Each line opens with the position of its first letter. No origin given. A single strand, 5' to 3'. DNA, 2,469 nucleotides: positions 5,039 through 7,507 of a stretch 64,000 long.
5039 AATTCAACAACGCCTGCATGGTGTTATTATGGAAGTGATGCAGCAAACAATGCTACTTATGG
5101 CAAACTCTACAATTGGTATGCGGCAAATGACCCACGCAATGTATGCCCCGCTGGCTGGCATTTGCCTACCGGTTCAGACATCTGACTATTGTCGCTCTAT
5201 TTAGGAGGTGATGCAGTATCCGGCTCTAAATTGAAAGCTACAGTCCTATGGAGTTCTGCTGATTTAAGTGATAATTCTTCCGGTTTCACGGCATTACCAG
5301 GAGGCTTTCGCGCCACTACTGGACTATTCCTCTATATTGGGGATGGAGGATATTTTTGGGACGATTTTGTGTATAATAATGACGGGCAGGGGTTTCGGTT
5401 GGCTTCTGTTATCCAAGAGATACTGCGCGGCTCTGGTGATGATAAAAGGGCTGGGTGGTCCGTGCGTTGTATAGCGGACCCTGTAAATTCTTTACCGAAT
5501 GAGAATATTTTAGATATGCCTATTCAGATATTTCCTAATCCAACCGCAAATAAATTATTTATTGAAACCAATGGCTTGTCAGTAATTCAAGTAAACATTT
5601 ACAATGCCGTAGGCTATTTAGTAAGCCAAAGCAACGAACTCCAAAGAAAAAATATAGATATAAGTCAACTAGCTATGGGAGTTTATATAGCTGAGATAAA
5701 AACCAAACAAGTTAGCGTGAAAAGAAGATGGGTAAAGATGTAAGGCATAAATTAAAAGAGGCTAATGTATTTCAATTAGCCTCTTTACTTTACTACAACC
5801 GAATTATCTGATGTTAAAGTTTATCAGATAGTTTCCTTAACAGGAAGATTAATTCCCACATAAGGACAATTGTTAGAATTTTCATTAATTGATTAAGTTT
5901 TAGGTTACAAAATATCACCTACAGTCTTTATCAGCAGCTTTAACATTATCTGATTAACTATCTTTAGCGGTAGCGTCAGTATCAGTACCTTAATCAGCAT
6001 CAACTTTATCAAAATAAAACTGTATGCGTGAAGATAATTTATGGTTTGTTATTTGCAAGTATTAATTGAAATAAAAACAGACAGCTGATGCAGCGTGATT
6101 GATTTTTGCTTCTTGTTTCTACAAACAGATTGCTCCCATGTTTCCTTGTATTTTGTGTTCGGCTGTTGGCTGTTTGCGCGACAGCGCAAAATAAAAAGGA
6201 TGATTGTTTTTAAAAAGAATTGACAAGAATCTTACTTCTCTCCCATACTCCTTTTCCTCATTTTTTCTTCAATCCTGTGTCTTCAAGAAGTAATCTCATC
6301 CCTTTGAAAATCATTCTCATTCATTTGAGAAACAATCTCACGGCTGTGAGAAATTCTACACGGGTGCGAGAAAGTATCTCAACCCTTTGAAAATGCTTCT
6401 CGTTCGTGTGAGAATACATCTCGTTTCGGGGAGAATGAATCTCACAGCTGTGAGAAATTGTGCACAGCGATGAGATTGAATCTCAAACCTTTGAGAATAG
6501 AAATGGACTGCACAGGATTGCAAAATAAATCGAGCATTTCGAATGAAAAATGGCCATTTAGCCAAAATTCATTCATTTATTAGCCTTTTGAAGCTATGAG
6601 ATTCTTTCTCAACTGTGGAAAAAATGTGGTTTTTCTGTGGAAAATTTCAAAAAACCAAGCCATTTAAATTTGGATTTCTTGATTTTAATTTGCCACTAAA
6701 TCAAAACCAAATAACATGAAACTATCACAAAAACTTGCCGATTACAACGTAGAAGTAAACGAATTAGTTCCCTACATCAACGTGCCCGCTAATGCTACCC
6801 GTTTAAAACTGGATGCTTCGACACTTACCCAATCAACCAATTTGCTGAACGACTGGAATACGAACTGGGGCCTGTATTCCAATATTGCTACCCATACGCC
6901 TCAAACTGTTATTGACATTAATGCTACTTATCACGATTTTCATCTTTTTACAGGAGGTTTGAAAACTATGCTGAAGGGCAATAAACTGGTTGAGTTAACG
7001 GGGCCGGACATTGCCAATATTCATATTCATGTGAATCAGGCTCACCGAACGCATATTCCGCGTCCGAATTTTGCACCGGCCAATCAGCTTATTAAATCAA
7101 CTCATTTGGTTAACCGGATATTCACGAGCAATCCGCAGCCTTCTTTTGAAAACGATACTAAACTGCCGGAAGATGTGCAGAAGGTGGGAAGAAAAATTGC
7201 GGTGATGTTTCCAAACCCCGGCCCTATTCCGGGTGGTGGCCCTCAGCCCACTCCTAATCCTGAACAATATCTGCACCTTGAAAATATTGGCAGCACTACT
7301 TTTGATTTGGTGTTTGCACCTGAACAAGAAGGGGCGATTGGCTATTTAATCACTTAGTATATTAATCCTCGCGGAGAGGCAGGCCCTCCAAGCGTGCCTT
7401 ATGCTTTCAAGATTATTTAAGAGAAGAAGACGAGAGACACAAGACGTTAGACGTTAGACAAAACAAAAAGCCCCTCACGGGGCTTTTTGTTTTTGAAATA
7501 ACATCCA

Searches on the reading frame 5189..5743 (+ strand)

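Call 100: search_protein_families(library=pfam, proteins=[window:5189-5743:+], max_evalue=0.001)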
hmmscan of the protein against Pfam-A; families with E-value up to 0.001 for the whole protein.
window:5189-5743:+ (184 aa): 2 families
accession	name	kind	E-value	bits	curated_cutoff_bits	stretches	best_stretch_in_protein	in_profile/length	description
PF18962.6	Por_Secre_tail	-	7e-13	49.1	27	1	114-178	1-71/75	Secretion system C-terminal sorting domain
PF09603.15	Fib_succ_major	-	1e-06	29.6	33.9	1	7-95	87-186/187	Fibrobacter succinogenes major domain (Fib_succ_major)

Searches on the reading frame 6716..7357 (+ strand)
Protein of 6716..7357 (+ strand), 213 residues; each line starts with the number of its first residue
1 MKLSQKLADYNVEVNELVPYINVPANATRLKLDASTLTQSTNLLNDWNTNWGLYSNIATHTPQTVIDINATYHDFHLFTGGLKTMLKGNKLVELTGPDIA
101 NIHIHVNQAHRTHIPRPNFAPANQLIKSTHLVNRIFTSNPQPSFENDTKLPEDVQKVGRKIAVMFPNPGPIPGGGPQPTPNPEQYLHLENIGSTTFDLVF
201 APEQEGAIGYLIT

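Call 7: search_protein_families(library=pfam, proteins=[window:6716-7357:+], max_evalue=1)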
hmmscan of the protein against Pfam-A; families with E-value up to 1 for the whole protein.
window:6716-7357:+ (213 aa): 1 family
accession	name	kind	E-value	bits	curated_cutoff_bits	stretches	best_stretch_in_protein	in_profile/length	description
PF13588.12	HSDR_N_2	-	0.087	13.4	25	1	4-61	35-92/110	Type I restriction enzyme R protein N terminus (HSDR_N)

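Call 8: search_protein_families(library=ncbifam, proteins=[window:6716-7357:+], max_evalue=1)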
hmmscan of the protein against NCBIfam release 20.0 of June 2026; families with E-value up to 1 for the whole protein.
window:6716-7357:+ (213 aa): 1 family
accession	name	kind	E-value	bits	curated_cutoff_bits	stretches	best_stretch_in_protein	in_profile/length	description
TIGR00777.1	ahpD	subfamily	0.12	12.2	191.95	1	22-73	8-59/177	alkylhydroperoxidase, AhpD family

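Call 13: search_protein_families(library=phrogs, proteins=[window:6716-7357:+], max_evalue=1)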
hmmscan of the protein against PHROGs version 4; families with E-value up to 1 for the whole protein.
window:6716-7357:+ (213 aa): 1 family
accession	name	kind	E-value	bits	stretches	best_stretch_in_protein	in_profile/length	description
phrog_15459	-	unknown function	0.36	11.7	1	36-80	22-66/123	-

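Call 14: search_protein_families(library=padloc, proteins=[window:6716-7357:+], max_evalue=1)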
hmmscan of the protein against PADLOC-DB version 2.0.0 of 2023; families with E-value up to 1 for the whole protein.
window:6716-7357:+ (213 aa): 0 families

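Call 19: list_cluster_members(proteins=[window:6716-7354:+, window:52305-53021:-, window:18281-18769:-, window:42830-43561:-, window:7528-8760:-, window:43784-45199:-])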
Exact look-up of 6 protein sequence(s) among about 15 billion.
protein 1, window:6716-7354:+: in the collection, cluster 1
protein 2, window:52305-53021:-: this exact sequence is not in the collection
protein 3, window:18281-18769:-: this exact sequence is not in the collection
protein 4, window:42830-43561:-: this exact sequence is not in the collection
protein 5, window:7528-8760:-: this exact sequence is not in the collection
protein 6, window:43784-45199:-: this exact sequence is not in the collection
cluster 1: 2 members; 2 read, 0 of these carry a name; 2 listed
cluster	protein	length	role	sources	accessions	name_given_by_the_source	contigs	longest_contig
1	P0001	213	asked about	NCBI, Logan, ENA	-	-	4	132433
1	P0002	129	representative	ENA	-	-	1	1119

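Call 91: search_protein_representatives(protein=window:6716-7354:+)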
Query: 213 residues. Proteins with E-value up to 0.001 (for the whole library): 112; up to 1e-10: 61; up to 1e-30: 16. The best 112 are listed.
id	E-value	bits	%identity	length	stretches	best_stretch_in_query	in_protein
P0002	6.3e-81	287.3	100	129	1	85-213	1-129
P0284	1.5e-68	246.8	56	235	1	1-213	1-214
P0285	2.5e-50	187.2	50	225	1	1-213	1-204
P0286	1.3e-44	168.5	46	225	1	1-213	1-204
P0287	2.0e-43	164.7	45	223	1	1-213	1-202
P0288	1.9e-39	151.7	45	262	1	1-213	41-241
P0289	9.9e-39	149.3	43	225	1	1-213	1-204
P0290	2.5e-38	148.1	41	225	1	1-212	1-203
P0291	1.4e-37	145.6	46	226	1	1-213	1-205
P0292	2.9e-37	144.6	40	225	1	1-208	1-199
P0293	2.5e-36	141.5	38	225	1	1-213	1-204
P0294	2.9e-36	141.3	40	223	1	1-212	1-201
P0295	5.4e-35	137.1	38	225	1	1-212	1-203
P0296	1.6e-32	129.1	38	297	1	3-213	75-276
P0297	1.7e-32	129.0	42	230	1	1-211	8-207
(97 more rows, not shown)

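Call 96: find_encoding_contigs(protein=P0285, flank=3000, max_places=3)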
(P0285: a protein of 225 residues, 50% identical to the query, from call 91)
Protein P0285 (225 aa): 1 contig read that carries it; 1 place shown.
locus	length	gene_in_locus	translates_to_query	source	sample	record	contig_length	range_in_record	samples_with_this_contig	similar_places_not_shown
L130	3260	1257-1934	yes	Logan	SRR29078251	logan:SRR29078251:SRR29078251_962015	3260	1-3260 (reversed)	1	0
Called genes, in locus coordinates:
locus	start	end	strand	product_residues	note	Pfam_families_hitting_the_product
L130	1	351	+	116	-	?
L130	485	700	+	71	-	PF09720:Unstab_antitox (weak)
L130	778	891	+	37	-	-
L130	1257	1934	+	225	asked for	-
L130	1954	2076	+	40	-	-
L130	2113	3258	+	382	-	?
